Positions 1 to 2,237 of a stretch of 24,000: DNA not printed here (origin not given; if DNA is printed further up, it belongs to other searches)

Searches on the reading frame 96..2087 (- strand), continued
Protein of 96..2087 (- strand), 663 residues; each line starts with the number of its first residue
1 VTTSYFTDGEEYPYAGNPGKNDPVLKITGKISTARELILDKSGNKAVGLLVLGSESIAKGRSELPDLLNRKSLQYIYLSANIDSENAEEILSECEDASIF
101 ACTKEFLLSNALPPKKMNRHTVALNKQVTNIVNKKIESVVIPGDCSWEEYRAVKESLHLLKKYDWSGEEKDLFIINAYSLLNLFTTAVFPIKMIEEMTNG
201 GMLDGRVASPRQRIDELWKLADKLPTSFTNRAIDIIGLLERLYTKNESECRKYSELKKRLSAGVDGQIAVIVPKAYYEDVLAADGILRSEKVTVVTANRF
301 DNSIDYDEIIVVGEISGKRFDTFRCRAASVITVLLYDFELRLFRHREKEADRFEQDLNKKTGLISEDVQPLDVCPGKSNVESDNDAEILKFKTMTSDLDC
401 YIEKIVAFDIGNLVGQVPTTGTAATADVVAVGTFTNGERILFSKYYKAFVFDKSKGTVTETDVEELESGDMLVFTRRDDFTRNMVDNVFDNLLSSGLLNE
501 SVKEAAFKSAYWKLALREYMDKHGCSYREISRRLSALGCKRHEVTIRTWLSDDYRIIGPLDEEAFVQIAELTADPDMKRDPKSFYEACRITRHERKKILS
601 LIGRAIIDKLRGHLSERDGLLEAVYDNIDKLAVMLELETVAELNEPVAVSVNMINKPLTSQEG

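Call 44: search_solved_structures(query=A4, max_evalue=1)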
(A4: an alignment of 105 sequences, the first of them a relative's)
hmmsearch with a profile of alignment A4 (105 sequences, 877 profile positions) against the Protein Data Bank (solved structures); distinct sequences matched with E-value up to 1: 0.

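Call 50: search_protein_families(library=ncbifam, proteins=[L002:5438-9100:+, L002:9105-11000:+, P0122], max_evalue=0.001)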
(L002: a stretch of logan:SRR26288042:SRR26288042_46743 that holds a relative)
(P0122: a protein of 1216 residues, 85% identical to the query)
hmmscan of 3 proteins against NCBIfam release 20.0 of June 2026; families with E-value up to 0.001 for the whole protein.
L002:5438-9100:+ (1220 aa): 3 families
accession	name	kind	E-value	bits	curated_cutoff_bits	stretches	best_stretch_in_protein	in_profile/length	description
NF038325.1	DISARM_DrmAS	equivalog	1.1e-278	927.7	950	2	10-767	1-683/1165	DISARM system helicase DrmA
NF038326.1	DISARM_DrmAL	exception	2.4e-193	644.9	999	3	772-1211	888-1325/1329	DISARM system helicase DrmA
NF008169.0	PRK10917.2-3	equivalog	0.00091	17.9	555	0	979-1045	477-544/610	ATP-dependent DNA helicase RecG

L002:9105-11000:+ (631 aa): 1 family
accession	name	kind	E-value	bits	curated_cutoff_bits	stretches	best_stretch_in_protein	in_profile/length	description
NF038324.1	DrmB_fam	subfamily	1.7e-143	479.6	240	1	18-619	4-603/604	DrmB family protein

P0122 (1216 aa): 5 families
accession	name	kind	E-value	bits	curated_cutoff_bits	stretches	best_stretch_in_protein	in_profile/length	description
NF038325.1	DISARM_DrmAS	equivalog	5e-281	935.5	950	2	10-763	1-683/1165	DISARM system helicase DrmA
NF038326.1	DISARM_DrmAL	exception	4.5e-192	640.6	999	4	764-1207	884-1325/1329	DISARM system helicase DrmA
NF008169.0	PRK10917.2-3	equivalog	0.00019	20.1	555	1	980-1050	482-551/610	ATP-dependent DNA helicase RecG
TIGR00643.1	recG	equivalog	0.00043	19.1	659.4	1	983-1046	508-573/629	ATP-dependent DNA helicase RecG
NF041067.1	DpdJ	equivalog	0.00083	17.1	800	0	666-790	268-382/1482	protein DpdJ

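Call 51: predict_structure(alignment_id=A4)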
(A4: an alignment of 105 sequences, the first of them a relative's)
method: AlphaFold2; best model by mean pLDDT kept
length: 892 residues; sequences in the alignment: 105
mean_pLDDT: 81.2   pTM: 0.65
mean pLDDT of the five models: 81.2, 81.0, 80.5, 80.1, 79.4
residues with pLDDT >= 90: 264; 70-90: 480; 50-70: 99; < 50: 49
segments of 3 or more residues with pLDDT < 50: 159-170, 599-609, 636-652, 706-710, 889-892
pLDDT, mean of each block of 10 residues (from residue 1): 79 92 92 89 81 92 94 80 79 77 82 83 85 64 82 62 43 76 84 84 92 91 88 83 66 90 90 88 84 89 92 83 87 90 86 91 94 91 92 81 92 91 82 70 93 87 95 92 92 91 85 67 86 90 84 91 93 90 89 62 45 79 87 57 40 67 76 78 77 83 58 73 83 87 89 86 84 75 66 90 90 89 84 73 63 73 79 70 63 34
secondary structure, 60 per line:
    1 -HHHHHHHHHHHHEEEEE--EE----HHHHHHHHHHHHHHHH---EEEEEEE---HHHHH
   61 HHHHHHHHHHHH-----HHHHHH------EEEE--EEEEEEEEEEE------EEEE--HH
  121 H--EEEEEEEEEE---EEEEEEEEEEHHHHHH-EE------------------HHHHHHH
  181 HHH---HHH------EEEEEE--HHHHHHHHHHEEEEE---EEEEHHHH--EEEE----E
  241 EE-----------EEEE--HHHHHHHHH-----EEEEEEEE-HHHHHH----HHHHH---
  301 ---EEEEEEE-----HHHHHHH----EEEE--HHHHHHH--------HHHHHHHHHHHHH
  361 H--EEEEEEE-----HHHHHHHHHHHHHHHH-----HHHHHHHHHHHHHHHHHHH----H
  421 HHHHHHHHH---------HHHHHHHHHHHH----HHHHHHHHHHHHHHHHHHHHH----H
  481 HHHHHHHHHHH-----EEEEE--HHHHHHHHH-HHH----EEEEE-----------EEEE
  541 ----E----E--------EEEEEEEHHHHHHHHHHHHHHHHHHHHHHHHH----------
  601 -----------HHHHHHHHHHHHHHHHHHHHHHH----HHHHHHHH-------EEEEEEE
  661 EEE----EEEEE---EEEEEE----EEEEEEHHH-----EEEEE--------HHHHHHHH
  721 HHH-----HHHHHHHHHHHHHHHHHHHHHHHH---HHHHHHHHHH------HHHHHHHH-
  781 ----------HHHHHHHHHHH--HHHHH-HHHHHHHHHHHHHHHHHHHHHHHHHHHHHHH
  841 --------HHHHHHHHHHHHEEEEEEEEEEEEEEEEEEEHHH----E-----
elements in order (helices of 4 or more, strands of 3 or more residues): H2-13 E14-18 H27-42 E46-52 H56-72 H78-83 E90-93 E96-106 E113-116 E124-133 E137-146 H147-152 H174-183 E196-201 H204-213 E214-218 E222-225 H226-229 E232-235 E240-242 E254-257 H260-268 E274-281 H283-288 H293-297 E304-310 H316-322 E327-330 H333-339 H348-361 E364-370 H376-391 H397-415 H420-429 H439-450 H455-475 H480-491 E497-501 H504-512 E521-525 E537-540 E559-565 H566-590 H612-634 H639-646 E654-663 E668-672 E676-681 E686-691 E700-704 H713-723 H729-752 H756-765 H772-779 H791-801 H804-808 H810-840 H849-860 E861-879

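Call 55: fold_search(model_id=the predicted structure, library=pdb)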
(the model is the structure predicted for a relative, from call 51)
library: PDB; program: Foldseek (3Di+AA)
matches with E <= 10: 582; with E <= 0.001: 46
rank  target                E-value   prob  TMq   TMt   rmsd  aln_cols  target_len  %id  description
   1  7zpk_A                3.8e-06  1.00  0.21  0.16  21.5       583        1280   11  Mammalian Dicer in the "pre-dicing state" with pre-miR-15a substrate and TARBP2 subunit (released 2022-11-16)
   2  9lov_B                9.6e-06  1.00  0.23  0.28  16.8       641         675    9  LGP2:MDA5:dsRNA filament (released 2026-01-28)
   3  5f98_C                1.2e-05  1.00  0.23  0.29  17.0       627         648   10  Crystal structure of RIG-I in complex with Cap-0 RNA (released 2016-01-13)
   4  9ku4_B                1.7e-05  1.00  0.23  0.28  16.8       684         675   10  Cryo-EM structure of E373A mutant RIG-I with 5'p-RNA (released 2025-12-03)
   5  9n6k_L                2.2e-05  1.00  0.22  0.25  19.3       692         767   10  2.88 A S.cerevisiae Chd1[L886G/L889G/L891G]-nucleosome 2:1 complex with DNA-binding domain (released 2025-06-11)
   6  5f98_I                3.1e-05  1.00  0.22  0.29  17.0       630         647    9  Crystal structure of RIG-I in complex with Cap-0 RNA (released 2016-01-13)
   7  5jb2_A                3.7e-05  1.00  0.22  0.28  17.2       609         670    8  Crystal structure of chicken LGP2 with 5'ppp 10-mer dsRNA and ADP-AlF4-Mg2+ at 2.2 A resolution. (released 2016-06-01)
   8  7tn2_W                3.9e-05  1.00  0.22  0.22  17.9       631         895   11  Composite model of a Chd1-nucleosome complex in the nucleotide-free state derived from 2.3A and 2.7A Cryo-EM maps (released 2022-03-02)
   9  5f98_K                4.5e-05  1.00  0.23  0.30  16.7       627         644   10  Crystal structure of RIG-I in complex with Cap-0 RNA (released 2016-01-13)
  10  7yym_A                5.0e-05  1.00  0.22  0.17  21.9       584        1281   10  Mammalian Dicer in the "pre-dicing state" with pre-miR-15a substrate (released 2022-11-16)
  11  5f98_G                5.2e-05  1.00  0.23  0.30  18.5       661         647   10  Crystal structure of RIG-I in complex with Cap-0 RNA (released 2016-01-13)
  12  5jc7_A                5.5e-05  1.00  0.20  0.26  16.9       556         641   10  Crystal structure of chicken MDA5 with 5'p 24-mer dsRNA and ADP-Mg2+ at 2.75 A resolution. (released 2016-06-01)
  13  6g19_A                5.8e-05  1.00  0.22  0.27  16.3       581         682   12  CryoEM structure of the MDA5-dsRNA filament with 74-degree helical twist (released 2018-11-21)
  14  9n6h_K                5.8e-05  1.00  0.21  0.23  19.5       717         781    9  2.54 A S.cerevisiae Chd1[L886G/L889G/L891G]-nucleosome 1:1 complex (released 2025-06-11)
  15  9n6i_L                6.7e-05  1.00  0.22  0.25  18.5       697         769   10  2.61 A S.cerevisiae Chd1[L886G/L889G/L891G]-nucleosome 2:1 complex (released 2025-06-11)
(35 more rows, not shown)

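Call 57: find_homologous_proteins(query=L002:9105-11000:+, max_evalue=1e-30)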
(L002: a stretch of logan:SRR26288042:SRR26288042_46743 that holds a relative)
Query L002:9105-11000:+ (631 aa): 2374 proteins with E <= 1e-30 among 7705 candidates; the best 120 are listed.
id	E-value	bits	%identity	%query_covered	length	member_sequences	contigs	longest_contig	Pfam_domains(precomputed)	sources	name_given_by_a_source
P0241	0.0e+0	1478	100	100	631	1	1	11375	PF09369.16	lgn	-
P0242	0.0e+0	1302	87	100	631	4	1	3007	PF09369.16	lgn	-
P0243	0.0e+0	1258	85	100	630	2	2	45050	PF09369.16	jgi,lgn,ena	-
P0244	0.0e+0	1165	76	100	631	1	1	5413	PF09369.16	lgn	-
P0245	0.0e+0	1110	73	100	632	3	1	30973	PF09369.16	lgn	-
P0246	0.0e+0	1100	73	100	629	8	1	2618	PF09369.16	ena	-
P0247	0.0e+0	1095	73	100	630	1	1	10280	PF09369.16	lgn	-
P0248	0.0e+0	1091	73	100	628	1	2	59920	PF09369.16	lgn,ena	-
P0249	0.0e+0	1085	72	100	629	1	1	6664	PF09369.16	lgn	-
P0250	0.0e+0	1056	68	100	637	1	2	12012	PF09369.16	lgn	-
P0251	0.0e+0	1024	68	100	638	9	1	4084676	PF09369.16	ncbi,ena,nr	nr:DUF1998 domain-containing protein [uncultured Acetobacterium sp.]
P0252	2.5e-297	1006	67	100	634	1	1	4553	PF09369.16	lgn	-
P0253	1.2e-294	997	67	100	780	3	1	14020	PF09369.16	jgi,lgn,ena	-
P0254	4.0e-294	995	67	99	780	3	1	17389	PF09369.16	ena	-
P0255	3.1e-292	989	67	100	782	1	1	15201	PF09369.16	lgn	-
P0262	1.4e-283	961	64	99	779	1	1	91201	PF09369.16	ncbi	-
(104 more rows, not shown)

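Call 58: find_encoding_contigs(protein=P0242, flank=10000, max_places=8)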
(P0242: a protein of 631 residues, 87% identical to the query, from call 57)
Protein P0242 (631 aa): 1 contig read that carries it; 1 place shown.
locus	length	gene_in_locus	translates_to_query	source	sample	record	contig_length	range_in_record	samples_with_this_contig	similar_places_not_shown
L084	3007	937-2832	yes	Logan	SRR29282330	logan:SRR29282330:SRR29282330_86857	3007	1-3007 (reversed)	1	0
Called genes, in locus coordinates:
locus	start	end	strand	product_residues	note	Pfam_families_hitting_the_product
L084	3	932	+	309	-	?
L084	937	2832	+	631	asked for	PF09369:MZB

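Call 64: search_protein_families(library=pfam, proteins=[P0253, P0262, P0241, L011:13629-16001:+, L005:18385-21291:+], max_evalue=0.01)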
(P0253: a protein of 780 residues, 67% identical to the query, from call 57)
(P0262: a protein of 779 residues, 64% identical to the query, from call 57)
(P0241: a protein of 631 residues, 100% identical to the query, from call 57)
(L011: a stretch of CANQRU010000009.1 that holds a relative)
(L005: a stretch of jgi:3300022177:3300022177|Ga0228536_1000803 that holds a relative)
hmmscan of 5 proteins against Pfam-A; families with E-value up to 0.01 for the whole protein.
P0253 (780 aa): 1 family
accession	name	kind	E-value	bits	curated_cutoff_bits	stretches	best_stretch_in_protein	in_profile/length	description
PF09369.15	MZB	-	1.5e-09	38.9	24.2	1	497-598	2-80/80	MrfA Zn-binding domain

P0262 (779 aa): 1 family
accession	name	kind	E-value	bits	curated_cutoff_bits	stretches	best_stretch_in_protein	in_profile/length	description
PF09369.15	MZB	-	1.6e-09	38.8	24.2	1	494-595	1-79/80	MrfA Zn-binding domain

P0241 (631 aa): 1 family
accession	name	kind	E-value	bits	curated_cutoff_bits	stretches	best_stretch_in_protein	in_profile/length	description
PF09369.15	MZB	-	2e-10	41.7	24.2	1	496-598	1-80/80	MrfA Zn-binding domain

L011:13629-16001:+ (791 aa): 1 family
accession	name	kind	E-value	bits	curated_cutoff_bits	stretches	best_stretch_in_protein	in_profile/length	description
PF09369.15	MZB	-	2e-10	41.6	24.2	1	512-612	2-79/80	MrfA Zn-binding domain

L005:18385-21291:+ (968 aa): 6 families
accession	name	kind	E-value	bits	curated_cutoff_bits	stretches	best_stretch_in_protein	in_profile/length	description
PF00580.27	UvrD-helicase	-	4.3e-50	171.3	23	1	11-275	1-270/271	UvrD/REP helicase N-terminal domain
PF13361.12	UvrD_C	-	7.1e-35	121.5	25.6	2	528-635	263-347/350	UvrD-like helicase C-terminal domain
PF12705.13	PDDEXK_1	-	7.9e-22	78.8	22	1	688-931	4-246/247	PD-(D/E)XK nuclease superfamily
PF13245.12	AAA_19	-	5.9e-16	59.3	25.1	1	22-259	10-132/134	AAA domain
PF13538.12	UvrD_C_2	-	2.4e-11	43.7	27.4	2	560-581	4-25/52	UvrD-like helicase C-terminal domain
PF01930.23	Cas_Cas4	-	0.00062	20.3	22.7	1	822-932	61-159/160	Domain of unknown function DUF83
